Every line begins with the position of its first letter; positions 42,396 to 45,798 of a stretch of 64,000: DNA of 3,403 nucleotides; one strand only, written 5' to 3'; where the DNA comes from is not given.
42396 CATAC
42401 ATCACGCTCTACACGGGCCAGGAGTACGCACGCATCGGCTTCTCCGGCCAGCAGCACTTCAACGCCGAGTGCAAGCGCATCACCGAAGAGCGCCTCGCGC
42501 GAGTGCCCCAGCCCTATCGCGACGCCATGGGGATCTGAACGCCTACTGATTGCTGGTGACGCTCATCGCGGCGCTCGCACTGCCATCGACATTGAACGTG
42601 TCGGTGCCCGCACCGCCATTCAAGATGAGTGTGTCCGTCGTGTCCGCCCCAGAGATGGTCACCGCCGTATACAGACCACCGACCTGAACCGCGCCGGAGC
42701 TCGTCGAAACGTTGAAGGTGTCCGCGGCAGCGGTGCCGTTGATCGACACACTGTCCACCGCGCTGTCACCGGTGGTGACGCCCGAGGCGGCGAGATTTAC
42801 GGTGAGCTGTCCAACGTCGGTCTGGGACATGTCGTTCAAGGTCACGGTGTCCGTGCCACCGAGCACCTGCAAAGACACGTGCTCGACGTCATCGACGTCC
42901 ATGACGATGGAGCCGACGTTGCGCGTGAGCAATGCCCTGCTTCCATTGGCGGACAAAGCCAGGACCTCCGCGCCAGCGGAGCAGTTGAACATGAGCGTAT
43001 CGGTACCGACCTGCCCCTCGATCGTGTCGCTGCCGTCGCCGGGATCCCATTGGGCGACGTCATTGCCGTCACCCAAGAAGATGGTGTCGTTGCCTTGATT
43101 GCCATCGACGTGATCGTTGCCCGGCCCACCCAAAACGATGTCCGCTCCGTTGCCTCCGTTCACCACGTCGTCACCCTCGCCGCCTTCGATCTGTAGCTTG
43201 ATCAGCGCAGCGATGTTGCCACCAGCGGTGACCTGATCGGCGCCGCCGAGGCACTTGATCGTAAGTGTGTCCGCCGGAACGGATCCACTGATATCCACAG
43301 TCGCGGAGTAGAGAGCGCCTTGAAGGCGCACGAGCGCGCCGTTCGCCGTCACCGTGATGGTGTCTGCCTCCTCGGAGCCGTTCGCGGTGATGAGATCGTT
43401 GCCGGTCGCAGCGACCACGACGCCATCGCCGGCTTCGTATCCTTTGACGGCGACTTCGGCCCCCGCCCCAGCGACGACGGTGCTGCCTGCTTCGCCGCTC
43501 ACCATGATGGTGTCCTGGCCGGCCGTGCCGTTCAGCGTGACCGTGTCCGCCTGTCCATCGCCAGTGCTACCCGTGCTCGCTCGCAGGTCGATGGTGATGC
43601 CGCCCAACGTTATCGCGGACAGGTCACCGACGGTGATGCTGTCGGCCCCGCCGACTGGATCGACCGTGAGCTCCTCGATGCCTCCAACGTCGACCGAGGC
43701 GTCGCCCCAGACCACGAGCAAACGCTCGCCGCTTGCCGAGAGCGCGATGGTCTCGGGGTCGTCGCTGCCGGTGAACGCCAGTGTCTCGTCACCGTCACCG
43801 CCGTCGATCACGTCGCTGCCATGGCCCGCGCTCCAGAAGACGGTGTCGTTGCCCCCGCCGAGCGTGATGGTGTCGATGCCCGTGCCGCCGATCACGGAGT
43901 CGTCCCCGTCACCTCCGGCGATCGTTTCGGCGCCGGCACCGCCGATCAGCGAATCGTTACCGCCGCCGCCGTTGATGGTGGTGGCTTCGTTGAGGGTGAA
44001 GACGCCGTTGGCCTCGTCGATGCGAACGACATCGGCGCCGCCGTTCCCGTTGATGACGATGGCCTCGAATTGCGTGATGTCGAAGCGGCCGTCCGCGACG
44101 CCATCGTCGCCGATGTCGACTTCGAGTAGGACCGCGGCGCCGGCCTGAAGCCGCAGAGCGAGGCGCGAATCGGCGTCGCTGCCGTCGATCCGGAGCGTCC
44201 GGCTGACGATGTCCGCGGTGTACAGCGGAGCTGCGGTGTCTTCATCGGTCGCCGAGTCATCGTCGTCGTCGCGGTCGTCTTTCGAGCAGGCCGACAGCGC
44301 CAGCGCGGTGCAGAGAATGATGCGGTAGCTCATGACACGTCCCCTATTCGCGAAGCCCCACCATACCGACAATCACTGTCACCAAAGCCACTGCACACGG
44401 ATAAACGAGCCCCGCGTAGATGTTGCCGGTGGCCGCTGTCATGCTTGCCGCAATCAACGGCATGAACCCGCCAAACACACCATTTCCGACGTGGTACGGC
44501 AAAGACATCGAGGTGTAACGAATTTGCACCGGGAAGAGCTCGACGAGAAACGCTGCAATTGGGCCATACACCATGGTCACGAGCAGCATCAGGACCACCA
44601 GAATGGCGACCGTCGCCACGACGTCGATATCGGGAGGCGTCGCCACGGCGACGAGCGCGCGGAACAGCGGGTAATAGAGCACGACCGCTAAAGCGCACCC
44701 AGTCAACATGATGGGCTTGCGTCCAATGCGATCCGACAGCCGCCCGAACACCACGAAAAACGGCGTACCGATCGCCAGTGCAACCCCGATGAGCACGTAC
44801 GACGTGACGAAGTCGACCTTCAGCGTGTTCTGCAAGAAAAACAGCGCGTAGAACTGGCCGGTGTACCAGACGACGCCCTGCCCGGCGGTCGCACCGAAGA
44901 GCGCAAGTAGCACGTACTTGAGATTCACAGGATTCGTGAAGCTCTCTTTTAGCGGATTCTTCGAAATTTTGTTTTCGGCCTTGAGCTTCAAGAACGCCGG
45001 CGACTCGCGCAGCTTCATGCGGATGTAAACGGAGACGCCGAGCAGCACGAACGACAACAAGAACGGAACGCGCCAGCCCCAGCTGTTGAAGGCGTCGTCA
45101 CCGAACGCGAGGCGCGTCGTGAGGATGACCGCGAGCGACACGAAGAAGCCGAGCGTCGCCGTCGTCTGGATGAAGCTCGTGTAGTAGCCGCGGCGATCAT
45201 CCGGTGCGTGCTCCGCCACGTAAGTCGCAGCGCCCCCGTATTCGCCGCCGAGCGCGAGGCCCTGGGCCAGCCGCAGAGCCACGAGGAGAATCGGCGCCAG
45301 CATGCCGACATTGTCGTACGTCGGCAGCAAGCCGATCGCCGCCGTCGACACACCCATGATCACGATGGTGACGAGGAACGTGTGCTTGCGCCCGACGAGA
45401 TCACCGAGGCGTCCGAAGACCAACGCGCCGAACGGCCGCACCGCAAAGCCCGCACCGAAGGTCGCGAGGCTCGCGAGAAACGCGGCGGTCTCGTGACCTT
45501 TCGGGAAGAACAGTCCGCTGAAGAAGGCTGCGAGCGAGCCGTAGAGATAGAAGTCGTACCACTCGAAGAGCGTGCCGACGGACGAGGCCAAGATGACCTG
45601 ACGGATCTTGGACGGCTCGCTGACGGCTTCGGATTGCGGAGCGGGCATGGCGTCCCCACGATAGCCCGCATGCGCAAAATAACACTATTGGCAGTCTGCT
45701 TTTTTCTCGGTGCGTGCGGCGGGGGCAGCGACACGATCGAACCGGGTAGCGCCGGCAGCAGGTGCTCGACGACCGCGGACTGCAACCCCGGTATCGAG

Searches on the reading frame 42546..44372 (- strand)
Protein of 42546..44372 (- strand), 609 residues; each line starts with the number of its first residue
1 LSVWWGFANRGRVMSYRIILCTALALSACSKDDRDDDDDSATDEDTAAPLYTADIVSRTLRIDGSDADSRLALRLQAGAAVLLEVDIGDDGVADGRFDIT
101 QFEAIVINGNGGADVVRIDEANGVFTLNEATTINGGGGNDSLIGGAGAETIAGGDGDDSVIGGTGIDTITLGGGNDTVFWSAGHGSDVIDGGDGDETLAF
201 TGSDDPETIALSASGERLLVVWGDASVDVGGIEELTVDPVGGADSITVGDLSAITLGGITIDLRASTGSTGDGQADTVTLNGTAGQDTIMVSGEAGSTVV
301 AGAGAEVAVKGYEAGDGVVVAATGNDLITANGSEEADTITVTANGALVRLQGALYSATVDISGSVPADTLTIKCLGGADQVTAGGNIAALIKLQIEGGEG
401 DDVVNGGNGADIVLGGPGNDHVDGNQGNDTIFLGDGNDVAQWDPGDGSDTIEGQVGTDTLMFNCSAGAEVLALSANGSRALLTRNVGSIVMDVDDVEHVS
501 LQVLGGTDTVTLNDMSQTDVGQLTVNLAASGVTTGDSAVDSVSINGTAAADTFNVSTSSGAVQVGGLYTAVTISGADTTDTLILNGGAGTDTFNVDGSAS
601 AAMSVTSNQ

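Call 98: search_protein_families(library=pfam, proteins=[window:42546-44372:-], max_evalue=0.0001)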
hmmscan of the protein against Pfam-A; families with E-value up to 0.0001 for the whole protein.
window:42546-44372:- (609 aa): 1 family
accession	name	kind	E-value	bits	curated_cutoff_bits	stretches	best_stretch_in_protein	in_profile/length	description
PF00353.25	HemolysinCabind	-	8e-16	58.1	23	3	406-439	2-35/36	RTX calcium-binding nonapeptide repeat (4 copies)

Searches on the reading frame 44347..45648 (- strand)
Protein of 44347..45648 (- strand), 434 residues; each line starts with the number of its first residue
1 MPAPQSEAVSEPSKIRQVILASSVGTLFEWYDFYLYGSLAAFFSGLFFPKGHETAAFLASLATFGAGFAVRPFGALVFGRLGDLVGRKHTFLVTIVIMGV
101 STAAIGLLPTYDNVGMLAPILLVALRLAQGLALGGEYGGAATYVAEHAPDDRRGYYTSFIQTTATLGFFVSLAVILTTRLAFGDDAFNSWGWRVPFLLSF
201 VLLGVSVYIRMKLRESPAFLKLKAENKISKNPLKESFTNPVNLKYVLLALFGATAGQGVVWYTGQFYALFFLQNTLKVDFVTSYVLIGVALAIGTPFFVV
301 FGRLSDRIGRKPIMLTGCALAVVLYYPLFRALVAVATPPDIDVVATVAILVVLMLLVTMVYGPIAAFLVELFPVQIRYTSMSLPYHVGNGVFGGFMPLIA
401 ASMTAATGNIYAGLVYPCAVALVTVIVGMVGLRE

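Call 98: search_protein_families(library=pfam, proteins=[window:44347-45648:-], max_evalue=0.0001)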
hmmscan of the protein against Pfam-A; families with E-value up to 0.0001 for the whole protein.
window:44347-45648:- (434 aa): 2 families
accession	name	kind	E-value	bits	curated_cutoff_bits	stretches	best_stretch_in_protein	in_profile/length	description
PF00083.30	Sugar_tr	-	1.5e-38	133.3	22.3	2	20-235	3-213/452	Sugar (and other) transporter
PF07690.21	MFS_1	-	3.6e-29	102.2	33.4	1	54-383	29-334/347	Major Facilitator Superfamily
